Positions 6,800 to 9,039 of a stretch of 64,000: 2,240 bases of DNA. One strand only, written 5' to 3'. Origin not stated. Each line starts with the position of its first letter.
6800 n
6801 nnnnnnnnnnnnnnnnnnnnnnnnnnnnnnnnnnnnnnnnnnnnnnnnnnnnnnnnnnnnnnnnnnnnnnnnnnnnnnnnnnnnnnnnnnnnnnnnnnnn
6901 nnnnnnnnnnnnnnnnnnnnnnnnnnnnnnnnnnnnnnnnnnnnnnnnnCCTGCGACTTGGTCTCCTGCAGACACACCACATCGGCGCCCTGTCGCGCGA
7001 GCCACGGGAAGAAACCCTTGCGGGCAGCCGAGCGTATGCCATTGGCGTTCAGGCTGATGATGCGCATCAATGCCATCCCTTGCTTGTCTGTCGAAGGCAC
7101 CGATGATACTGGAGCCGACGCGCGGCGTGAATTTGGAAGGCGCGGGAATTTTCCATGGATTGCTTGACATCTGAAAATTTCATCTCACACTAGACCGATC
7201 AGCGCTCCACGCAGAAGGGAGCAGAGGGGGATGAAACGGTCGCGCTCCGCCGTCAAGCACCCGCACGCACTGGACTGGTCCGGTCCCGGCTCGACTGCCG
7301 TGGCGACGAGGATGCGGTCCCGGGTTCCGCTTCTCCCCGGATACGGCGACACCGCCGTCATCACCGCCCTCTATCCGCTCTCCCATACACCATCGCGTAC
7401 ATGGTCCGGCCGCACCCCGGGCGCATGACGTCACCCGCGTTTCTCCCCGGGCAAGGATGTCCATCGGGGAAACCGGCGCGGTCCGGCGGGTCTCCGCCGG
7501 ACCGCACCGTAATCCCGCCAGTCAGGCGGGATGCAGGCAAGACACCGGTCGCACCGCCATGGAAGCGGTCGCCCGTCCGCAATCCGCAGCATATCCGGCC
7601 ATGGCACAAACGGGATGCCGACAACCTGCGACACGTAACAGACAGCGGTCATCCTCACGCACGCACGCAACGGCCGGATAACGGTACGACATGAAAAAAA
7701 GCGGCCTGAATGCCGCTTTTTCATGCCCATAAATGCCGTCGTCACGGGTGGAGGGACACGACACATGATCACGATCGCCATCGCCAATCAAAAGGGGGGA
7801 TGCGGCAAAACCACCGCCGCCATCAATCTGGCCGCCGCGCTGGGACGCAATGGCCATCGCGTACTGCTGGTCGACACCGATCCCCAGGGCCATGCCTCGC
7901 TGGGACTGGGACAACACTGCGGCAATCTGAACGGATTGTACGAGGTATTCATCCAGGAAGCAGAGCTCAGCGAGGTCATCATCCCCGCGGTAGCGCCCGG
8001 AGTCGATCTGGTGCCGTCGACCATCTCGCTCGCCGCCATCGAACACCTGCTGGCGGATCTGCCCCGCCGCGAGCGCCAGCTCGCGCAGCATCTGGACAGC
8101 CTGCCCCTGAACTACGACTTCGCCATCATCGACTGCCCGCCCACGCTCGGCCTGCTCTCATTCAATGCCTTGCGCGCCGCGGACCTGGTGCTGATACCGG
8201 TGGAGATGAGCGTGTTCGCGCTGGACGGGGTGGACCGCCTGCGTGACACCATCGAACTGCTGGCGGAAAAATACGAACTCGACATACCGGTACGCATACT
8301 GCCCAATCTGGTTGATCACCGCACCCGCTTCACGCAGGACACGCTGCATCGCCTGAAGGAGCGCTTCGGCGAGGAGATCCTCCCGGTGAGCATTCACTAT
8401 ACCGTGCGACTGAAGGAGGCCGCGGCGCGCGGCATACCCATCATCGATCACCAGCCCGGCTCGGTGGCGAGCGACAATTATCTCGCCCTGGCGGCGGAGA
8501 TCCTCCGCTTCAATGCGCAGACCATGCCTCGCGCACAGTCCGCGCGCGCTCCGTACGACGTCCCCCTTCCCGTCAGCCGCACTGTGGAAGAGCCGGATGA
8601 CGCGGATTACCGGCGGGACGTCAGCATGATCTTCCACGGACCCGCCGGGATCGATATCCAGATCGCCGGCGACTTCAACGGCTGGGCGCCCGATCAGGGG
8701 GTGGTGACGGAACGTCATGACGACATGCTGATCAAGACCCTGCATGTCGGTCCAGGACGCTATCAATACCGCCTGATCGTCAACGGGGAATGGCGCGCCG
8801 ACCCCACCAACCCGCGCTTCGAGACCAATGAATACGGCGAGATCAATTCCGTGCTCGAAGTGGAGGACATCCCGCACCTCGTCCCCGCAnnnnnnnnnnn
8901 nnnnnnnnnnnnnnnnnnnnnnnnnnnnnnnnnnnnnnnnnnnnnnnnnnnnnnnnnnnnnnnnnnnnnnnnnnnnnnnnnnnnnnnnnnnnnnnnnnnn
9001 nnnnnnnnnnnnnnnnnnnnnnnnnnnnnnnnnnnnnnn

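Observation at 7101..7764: ~660-nt non-coding, highly structured leader with intrinsic terminator 43 nt before the ParA-CBM48 start codon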

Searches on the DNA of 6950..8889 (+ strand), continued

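Call 61: search_with_rna_model(model_id=R1, sources=[L095, L096, L097], max_evalue=10, filters=off, show_alignments=3)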
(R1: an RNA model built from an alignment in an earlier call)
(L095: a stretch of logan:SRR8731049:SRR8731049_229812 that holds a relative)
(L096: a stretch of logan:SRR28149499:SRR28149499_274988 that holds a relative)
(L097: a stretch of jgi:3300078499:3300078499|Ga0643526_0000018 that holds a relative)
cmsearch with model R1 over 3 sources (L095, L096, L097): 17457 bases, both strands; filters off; matches with E-value up to 10: 89.
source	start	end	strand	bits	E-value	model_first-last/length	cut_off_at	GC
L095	832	1010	+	35.7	5.9e-09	1-188/188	no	0.62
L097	2147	2178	+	9.4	0.11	52-88/188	no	0.81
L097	2148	2178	-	9.3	0.12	53-88/188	no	0.81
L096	1830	1891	+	7.9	0.27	1-188/188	no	0.56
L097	7039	7120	-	7.2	0.44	1-188/188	no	0.72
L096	3610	3637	-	7.2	0.45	57-84/188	no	0.71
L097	784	917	+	7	0.49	1-188/188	no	0.7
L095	3604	3667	-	6.9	0.54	1-188/188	no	0.61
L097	4510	4564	+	6.6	0.65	1-188/188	no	0.65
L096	4308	4370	-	6.3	0.76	1-188/188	no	0.62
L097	3755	3807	-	6.3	0.78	1-188/188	no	0.79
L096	491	551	+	6.3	0.79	1-188/188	no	0.66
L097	1820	1895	+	6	0.94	1-188/188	no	0.7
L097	3660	3715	+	6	0.95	1-188/188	no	0.64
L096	4291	4320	+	6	0.95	56-85/188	no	0.73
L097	1242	1283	+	6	0.95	1-188/188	no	0.76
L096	4598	4630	+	5.8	1.1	49-88/188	no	0.73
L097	2396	2441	+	5.7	1.2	1-188/188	no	0.35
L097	1726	1765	-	5.6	1.2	115-154/188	no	0.73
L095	2166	2236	+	5.5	1.3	1-188/188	no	0.58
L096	1663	1718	-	5.4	1.4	1-188/188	no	0.59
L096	5906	5989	-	5.4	1.4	1-188/188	no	0.68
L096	828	895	+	5.4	1.4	1-188/188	no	0.63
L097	1386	1433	-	5.3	1.5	1-188/188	no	0.62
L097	693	709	-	5.3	1.5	28-44/188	no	0.94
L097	2741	2771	+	5.1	1.6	124-154/188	no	0.77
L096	6179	6219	-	5.1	1.7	1-188/188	no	0.66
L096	243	412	+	5.1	1.7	1-188/188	no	0.68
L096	1986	2027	+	5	1.7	1-188/188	no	0.6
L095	1646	1682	+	5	1.8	1-188/188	no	0.54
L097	395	523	+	5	1.8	1-188/188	no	0.67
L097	4614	4655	+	4.9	1.9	1-188/188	no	0.69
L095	3268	3306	+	4.8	2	1-188/188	no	0.67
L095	910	930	-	4.8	2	91-111/188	no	0.48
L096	1307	1345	-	4.8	2.1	1-188/188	no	0.62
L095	1026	1154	+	4.8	2.1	1-188/188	no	0.6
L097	2299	2337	-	4.6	2.2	1-188/188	no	0.64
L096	2535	2582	+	4.6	2.3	1-188/188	no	0.52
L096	2228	2257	+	4.5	2.4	56-85/188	no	0.67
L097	3275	3321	-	4.5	2.5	1-188/188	no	0.7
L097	5425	5442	+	4.5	2.5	131-148/188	no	0.67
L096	3828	3857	-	4.5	2.5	56-85/188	no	0.63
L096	692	740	+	4.4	2.6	1-188/188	no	0.65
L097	5137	5200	-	4.4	2.6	1-188/188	no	0.66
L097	6595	6613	+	4.3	2.8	92-110/188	no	0.84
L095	1983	2089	+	4.3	2.8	1-188/188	no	0.55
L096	1940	1985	-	4.3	2.9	1-188/188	no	0.48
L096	1181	1236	-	4.2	2.9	1-188/188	no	0.71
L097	4949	4996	+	3.9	3.5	1-188/188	no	0.58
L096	3828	3857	+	3.8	3.8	56-85/188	no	0.63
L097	2019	2040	-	3.8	3.9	25-46/188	no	0.77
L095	3347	3428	+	3.8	3.9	1-188/188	no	0.59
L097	805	956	-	3.5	4.7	1-188/188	no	0.7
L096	4729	4785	-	3.4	4.9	1-188/188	no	0.6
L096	1777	1797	+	3.3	5.1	24-47/188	no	0.76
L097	6320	6389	-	3.3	5.1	1-188/188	no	0.66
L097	5648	5760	+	3.3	5.2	1-188/188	no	0.6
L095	1248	1303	+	3.3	5.2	1-188/188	no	0.68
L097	1569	1602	-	3.3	5.3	123-154/188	no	0.65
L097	2533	2595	+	3.3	5.3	1-188/188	no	0.6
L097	3297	3361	+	3.3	5.3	1-188/188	no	0.66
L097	178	201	+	3.3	5.4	55-86/188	no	0.92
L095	1418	1478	+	3.2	5.7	1-188/188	no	0.72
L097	6653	6701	-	3.2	5.8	55-86/188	no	0.73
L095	3613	3665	+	3.1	5.8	1-188/188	no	0.57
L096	3156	3235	+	3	6.3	1-188/188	no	0.54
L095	2615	2650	-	3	6.4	52-88/188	no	0.67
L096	4638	4659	+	2.9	6.8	60-81/188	no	0.77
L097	5360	5406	+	2.8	7.1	1-188/188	no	0.66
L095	3903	3982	+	2.8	7.3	1-188/188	no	0.69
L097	3553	3595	-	2.7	7.5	1-188/188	no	0.67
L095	782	837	-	2.7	8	1-188/188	no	0.59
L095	346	376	+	2.6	8.1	53-88/188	no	0.61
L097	6459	6521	+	2.6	8.2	1-188/188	no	0.7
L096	89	175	+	2.6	8.3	1-188/188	no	0.72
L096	926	946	-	2.5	8.6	57-84/188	no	0.9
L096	4849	4891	+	2.5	8.6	1-188/188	no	0.65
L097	6041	6093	-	2.5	8.7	1-188/188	no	0.64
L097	61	123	-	2.5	8.7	49-88/188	no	0.78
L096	5555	5617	-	2.5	8.7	1-188/188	no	0.59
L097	1038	1094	+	2.5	8.8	1-188/188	no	0.72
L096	3286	3347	+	2.5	8.8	1-188/188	no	0.68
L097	2691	2736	+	2.4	9.3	1-188/188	no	0.61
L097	4475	4517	-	2.4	9.5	1-188/188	no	0.56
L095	1863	1904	-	2.4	9.6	1-188/188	no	0.74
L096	3769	3810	-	2.3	9.7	1-188/188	no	0.6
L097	4201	4251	+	2.3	9.8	1-188/188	no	0.73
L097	6906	6950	-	2.3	9.9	1-188/188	no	0.67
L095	2677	2839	+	2.3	9.9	1-188/188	no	0.6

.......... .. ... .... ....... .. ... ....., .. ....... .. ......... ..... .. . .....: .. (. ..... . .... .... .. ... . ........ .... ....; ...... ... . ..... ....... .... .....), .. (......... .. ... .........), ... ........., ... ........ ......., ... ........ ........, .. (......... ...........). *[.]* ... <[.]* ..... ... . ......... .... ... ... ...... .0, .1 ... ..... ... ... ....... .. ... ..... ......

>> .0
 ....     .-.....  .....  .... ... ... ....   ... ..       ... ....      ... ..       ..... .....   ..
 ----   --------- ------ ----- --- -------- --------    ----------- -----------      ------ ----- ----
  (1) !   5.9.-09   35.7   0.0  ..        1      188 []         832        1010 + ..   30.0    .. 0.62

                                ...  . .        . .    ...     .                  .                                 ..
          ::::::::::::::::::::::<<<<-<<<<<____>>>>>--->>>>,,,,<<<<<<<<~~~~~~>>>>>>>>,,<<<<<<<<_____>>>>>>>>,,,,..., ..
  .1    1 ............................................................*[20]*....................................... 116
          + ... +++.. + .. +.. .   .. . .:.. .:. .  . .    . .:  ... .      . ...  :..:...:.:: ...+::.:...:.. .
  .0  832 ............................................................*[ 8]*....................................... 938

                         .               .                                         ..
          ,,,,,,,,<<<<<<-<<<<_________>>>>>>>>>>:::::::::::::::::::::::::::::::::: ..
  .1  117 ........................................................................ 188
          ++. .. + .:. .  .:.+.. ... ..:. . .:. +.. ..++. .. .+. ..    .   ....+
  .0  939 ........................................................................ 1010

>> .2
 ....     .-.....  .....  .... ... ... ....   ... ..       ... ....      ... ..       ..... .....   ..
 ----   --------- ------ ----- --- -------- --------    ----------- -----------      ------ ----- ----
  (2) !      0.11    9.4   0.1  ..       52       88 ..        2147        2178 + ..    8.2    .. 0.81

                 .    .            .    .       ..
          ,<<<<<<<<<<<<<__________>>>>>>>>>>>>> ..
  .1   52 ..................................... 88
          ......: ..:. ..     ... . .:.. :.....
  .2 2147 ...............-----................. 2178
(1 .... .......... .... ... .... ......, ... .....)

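Call 69: search_rna_families(sources=[L082, L084, L088, L090, L093, L094, L095], threshold=gathering)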
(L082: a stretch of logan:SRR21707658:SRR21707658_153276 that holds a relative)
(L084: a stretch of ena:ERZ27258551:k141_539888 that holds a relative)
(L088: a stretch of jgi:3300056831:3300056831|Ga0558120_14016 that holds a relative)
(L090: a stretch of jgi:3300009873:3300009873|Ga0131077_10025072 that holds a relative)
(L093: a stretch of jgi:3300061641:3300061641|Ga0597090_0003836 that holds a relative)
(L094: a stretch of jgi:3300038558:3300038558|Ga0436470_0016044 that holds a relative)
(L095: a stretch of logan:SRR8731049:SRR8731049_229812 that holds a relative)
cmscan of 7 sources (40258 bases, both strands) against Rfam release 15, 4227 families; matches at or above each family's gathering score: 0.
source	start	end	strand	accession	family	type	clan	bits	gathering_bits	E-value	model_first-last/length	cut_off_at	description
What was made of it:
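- On Known riboswitch or cis-regulatory RNA families (Rfam 15): No hits in 7 relatives (call 69).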

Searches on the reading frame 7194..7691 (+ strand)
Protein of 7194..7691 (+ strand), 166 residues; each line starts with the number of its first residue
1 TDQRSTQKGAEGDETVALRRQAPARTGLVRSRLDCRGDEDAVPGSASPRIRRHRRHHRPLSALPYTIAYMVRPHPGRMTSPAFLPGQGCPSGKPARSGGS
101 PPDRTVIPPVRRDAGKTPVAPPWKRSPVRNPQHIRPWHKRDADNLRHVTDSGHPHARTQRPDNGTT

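Call 51: search_protein_families(library=pfam, max_evalue=1, proteins=[window:7194-7691:+])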
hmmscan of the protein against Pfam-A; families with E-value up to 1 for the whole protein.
seq(166 aa): 0 families
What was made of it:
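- No Pfam hit in any relic translation (call 51). No family hit was found (call 51).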
